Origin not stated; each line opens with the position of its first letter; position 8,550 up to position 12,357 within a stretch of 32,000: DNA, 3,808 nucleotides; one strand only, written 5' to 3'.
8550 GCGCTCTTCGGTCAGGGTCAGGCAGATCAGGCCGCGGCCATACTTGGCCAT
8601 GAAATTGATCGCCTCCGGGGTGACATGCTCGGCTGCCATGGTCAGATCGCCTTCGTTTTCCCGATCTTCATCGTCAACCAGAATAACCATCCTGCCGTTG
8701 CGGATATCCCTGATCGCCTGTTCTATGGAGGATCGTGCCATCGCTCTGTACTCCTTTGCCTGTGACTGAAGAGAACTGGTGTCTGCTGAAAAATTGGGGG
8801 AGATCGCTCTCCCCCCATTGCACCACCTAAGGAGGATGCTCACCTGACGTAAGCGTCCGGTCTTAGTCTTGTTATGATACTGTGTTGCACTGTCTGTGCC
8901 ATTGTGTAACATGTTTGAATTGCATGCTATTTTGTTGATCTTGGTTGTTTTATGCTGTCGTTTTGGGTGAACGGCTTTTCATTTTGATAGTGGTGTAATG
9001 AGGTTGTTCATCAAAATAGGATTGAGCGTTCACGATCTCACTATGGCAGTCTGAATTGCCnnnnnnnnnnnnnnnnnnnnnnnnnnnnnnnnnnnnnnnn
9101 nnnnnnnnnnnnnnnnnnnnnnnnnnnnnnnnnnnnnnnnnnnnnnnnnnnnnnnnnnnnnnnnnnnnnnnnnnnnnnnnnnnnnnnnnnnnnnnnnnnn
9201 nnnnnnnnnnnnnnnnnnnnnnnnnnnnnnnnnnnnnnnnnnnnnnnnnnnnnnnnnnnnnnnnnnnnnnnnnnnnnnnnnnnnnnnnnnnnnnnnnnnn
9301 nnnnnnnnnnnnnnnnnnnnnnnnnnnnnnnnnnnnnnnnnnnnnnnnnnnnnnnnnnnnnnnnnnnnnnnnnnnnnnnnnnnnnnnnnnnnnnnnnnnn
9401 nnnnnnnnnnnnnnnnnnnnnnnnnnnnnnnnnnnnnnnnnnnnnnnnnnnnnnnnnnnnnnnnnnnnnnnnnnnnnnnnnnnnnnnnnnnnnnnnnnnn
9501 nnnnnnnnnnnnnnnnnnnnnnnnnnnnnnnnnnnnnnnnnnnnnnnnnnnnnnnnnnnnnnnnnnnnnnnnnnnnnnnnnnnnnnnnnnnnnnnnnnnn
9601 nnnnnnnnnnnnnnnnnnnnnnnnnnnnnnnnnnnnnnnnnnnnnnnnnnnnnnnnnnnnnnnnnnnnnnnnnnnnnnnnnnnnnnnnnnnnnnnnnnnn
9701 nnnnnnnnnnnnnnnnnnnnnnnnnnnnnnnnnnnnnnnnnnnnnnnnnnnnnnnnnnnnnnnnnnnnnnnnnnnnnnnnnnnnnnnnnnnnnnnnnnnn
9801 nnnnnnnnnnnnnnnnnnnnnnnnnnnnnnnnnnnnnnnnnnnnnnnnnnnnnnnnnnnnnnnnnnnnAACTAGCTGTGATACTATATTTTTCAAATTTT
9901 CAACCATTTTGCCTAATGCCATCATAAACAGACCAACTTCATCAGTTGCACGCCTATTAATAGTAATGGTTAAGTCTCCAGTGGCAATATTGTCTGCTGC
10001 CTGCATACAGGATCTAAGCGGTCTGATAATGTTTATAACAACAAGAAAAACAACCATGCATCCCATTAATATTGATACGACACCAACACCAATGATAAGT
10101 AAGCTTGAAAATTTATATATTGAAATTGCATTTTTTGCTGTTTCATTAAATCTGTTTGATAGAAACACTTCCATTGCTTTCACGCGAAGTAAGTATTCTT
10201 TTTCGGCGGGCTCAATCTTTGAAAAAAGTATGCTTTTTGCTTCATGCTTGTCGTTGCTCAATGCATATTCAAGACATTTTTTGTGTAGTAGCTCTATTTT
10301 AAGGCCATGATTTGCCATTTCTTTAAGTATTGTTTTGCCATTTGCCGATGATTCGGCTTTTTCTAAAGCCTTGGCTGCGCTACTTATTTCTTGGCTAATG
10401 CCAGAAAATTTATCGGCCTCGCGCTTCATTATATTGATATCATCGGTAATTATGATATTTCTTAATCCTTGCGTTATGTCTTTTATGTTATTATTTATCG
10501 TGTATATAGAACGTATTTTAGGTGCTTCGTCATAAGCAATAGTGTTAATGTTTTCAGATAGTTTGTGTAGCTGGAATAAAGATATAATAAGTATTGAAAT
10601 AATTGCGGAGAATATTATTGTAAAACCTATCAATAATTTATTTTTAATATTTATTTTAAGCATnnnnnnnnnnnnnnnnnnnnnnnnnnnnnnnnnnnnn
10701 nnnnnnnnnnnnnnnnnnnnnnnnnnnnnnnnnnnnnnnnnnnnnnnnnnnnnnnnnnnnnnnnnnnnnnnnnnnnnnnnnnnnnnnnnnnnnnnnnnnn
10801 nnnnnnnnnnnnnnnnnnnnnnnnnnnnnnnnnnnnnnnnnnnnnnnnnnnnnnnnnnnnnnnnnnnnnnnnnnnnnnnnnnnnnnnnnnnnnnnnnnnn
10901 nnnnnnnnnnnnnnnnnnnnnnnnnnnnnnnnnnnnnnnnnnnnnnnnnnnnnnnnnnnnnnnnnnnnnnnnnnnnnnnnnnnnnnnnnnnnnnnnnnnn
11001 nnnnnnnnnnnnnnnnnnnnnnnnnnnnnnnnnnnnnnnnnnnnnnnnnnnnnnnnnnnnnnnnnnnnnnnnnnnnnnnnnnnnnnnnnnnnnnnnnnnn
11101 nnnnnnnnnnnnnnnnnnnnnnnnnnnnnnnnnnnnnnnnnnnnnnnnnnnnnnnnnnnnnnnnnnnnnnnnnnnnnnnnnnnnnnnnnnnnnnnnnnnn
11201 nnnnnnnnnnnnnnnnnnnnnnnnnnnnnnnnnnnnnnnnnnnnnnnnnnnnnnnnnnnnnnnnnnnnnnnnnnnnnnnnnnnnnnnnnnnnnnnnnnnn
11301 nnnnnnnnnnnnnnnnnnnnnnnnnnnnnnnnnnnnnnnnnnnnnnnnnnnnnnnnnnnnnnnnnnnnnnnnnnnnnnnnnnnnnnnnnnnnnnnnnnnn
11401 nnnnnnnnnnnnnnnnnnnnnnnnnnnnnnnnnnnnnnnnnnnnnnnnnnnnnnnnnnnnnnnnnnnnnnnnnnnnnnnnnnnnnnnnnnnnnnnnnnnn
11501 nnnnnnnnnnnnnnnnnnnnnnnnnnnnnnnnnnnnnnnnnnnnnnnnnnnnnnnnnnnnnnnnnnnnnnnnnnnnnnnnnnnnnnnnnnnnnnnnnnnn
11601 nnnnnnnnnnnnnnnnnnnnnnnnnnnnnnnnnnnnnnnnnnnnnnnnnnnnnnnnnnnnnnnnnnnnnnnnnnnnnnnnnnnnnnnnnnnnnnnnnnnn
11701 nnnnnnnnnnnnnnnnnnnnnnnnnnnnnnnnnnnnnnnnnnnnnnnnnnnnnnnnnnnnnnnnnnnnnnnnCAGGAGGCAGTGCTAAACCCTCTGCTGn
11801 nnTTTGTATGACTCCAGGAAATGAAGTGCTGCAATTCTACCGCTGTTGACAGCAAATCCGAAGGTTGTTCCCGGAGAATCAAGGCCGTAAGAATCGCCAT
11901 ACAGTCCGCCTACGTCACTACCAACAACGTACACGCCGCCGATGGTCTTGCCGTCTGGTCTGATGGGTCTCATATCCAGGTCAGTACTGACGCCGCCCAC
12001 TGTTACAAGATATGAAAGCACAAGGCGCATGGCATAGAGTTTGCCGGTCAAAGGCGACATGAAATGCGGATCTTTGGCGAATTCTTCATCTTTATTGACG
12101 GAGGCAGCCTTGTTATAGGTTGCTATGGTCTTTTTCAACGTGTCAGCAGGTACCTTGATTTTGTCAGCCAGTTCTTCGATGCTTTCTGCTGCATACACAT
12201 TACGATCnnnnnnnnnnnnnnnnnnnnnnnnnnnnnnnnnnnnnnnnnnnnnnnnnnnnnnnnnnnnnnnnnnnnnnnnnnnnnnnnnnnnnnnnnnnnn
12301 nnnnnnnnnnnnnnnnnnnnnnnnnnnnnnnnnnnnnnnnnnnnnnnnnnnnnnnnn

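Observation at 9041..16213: Operon linking tetrahaem cytochrome c, a periplasmic KstD/flavocytochrome-like flavoprotein, a phenol-pathway-type OM channel and a dedicated chemoreceptor: candidate periplasmic respiratory reductase module of unknown substrate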

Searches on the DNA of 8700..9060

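Call 95: search_rna_families(source=window, start=8700, end=9060, threshold=evalue, max_evalue=1)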
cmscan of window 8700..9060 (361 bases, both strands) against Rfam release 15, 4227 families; matches with E-value up to 1: 0.
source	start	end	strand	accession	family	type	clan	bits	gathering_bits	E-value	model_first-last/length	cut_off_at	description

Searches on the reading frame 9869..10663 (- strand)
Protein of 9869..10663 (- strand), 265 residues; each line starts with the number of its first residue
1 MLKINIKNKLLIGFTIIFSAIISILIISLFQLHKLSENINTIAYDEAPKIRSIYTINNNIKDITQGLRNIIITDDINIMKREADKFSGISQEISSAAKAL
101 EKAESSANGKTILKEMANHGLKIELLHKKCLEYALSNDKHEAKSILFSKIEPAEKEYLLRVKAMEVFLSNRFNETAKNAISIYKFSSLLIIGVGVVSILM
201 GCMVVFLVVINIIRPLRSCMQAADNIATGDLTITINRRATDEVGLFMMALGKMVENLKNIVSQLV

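Call 43: find_homologous_proteins(query=window:9869-10663:-, max_evalue=0.00001)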
Query seq(265 aa): 1410 candidates shared short words with the query, none scored E <= 0.00001.

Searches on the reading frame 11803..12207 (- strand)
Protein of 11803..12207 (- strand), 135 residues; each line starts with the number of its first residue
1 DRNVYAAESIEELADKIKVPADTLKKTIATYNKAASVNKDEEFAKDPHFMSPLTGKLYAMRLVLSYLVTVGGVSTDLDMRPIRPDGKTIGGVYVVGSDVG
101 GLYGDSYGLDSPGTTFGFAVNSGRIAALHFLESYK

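Call 40: search_solved_structures(query=window:11803-12207:-, max_evalue=0.001, show_alignments=4)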
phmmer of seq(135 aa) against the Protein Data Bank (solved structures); distinct sequences matched with E-value up to 0.001: 23.
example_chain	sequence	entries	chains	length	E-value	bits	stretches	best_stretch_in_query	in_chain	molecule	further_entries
8jbz_AAA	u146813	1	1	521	1.7e-12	50.5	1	6-120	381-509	3-ketosteroid dehydrogenase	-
8joj_A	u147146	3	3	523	1.7e-12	50.5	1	6-120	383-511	3-ketosteroid dehydrogenase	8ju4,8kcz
4c3x_A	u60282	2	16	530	1.8e-12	50.5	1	6-120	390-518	3-KETOSTEROID DEHYDROGENASE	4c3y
1d4c_A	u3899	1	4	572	2.2e-09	40.5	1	7-126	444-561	FLAVOCYTOCHROME C FUMARATE REDUCTASE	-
1d4d_A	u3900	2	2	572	1.5e-08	37.8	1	7-126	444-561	FLAVOCYTOCHROME C FUMARATE REDUCTASE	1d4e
6t85_A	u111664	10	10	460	2.4e-08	37.1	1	4-106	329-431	Urocanate reductase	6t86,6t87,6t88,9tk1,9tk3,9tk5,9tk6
4at0_A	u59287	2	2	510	4.8e-08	36.1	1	5-126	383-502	3-KETOSTEROID-DELTA4-5ALPHA-DEHYDROGENASE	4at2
7p18_A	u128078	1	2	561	4.1e-07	33.1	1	7-129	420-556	3-oxosteroid 1-dehydrogenase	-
1kss_A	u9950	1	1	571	2.6e-06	30.6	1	7-106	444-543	flavocytochrome c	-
1ksu_A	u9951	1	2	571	3.6e-06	30.1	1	7-106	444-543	flavocytochrome c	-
1qo8_A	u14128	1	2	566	5.4e-06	29.5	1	4-131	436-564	FLAVOCYTOCHROME C3 FUMARATE REDUCTASE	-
1jrz_A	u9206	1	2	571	6e-06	29.4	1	7-106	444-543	FLAVOCYTOCHROME C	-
2b7r_A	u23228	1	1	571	6.1e-06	29.3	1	7-106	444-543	Fumarate reductase flavoprotein subunit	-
1jry_A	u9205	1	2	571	6.2e-06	29.3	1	7-106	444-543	FLAVOCYTOCHROME C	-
2b7s_A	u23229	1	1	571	6.2e-06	29.3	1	7-106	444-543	Fumarate reductase flavoprotein subunit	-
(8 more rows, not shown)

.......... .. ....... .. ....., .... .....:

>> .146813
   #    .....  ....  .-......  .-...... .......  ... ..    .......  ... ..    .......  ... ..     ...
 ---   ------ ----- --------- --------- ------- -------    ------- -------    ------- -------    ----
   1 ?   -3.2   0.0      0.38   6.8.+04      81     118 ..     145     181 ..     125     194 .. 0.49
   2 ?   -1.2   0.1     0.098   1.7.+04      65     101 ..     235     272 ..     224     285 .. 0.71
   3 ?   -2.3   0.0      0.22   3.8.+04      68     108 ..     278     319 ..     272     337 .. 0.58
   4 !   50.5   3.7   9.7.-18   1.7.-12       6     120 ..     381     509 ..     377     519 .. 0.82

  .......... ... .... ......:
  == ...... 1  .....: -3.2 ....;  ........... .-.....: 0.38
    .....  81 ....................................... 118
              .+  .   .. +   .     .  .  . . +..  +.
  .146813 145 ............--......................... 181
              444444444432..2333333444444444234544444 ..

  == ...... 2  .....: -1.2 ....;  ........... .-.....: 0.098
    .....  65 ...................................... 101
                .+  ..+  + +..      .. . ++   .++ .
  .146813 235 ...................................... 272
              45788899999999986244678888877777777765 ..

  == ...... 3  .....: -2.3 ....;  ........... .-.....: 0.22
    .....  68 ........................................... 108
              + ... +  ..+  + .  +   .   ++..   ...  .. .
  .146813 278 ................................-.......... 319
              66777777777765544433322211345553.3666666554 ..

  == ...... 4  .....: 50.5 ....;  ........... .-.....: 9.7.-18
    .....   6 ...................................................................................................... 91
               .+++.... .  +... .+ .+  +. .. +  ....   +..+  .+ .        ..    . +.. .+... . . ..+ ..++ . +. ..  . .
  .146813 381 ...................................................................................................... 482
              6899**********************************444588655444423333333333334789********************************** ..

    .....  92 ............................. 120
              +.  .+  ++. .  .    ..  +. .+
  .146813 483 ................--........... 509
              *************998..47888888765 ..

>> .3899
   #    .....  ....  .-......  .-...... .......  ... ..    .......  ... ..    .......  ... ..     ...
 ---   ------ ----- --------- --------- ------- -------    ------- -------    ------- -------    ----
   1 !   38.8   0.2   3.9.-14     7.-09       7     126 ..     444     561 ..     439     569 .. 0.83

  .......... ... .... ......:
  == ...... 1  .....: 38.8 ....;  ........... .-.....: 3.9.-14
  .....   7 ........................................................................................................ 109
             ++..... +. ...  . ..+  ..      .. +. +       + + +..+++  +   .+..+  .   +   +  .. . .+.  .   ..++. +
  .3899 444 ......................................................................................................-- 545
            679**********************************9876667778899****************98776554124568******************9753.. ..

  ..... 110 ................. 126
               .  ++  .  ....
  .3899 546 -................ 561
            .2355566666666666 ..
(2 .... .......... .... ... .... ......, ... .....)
